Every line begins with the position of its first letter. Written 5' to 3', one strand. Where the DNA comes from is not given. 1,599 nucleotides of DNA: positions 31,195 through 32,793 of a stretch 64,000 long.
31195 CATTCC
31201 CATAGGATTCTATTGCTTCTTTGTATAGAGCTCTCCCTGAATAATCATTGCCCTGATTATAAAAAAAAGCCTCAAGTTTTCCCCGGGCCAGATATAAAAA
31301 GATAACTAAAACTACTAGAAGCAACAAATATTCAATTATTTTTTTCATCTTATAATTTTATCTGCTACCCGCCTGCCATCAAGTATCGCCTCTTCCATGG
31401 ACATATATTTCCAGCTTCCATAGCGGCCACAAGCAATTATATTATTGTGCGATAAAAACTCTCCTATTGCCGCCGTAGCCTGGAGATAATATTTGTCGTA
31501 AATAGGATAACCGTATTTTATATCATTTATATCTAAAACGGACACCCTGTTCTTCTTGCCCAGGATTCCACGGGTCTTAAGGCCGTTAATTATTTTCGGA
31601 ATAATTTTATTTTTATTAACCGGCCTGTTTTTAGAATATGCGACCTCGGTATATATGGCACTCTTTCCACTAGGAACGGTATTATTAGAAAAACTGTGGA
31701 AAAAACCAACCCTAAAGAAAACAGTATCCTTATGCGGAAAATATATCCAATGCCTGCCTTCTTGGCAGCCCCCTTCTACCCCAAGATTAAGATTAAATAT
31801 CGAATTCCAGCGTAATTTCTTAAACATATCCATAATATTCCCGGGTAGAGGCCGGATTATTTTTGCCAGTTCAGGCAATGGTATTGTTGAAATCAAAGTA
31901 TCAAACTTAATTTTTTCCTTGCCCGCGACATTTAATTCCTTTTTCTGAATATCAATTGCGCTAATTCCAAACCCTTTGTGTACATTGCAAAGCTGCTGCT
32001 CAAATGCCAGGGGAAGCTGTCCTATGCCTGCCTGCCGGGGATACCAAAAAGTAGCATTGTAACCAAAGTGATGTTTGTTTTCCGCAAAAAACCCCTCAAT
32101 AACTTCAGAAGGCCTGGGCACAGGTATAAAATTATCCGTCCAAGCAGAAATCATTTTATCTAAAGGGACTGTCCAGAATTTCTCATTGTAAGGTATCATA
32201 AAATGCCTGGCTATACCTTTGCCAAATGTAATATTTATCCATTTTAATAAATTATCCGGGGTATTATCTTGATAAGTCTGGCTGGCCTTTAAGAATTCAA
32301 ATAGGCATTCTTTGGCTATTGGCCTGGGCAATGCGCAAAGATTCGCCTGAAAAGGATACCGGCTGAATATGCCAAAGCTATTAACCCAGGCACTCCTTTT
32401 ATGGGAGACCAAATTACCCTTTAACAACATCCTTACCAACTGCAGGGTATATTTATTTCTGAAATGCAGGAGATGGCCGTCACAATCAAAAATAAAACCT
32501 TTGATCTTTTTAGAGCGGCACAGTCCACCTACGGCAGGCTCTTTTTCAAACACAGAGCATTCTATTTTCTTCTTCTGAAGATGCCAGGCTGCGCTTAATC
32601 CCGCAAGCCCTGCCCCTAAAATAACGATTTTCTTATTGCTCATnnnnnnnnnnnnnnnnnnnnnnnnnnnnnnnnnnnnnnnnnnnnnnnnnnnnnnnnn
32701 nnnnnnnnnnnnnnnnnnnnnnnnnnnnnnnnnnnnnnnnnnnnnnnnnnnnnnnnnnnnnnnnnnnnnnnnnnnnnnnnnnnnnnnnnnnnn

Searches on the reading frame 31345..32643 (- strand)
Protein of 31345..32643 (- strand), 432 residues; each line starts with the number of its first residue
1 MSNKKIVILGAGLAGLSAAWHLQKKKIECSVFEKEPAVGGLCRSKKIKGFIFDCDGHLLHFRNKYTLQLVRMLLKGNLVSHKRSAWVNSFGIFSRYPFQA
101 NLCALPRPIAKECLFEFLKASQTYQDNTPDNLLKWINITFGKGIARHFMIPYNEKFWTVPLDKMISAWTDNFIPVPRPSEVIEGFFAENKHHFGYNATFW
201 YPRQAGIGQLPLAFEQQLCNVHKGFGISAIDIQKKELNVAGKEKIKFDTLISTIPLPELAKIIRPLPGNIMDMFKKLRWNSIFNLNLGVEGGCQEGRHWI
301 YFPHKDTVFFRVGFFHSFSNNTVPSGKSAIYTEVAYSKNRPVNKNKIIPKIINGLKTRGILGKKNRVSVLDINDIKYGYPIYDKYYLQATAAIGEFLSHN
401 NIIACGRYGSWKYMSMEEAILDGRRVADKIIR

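Call 81: search_protein_families(library=pfam, proteins=[window:31345-32643:-], max_evalue=0.00001)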
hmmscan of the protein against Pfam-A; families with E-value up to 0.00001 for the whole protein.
window:31345-32643:- (432 aa): 3 families
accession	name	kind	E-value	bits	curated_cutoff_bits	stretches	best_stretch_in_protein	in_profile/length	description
PF01593.30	Amino_oxidase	-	1.2e-19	71.4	19.8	1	13-431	1-443/443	Flavin containing amine oxidoreductase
PF13450.12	NAD_binding_8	-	1.2e-14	54.8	21.9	1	8-65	1-60/68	NAD(P)-binding Rossmann-like domain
PF01266.30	DAO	-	2.9e-06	27.5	27.9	1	5-39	1-35/353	FAD dependent oxidoreductase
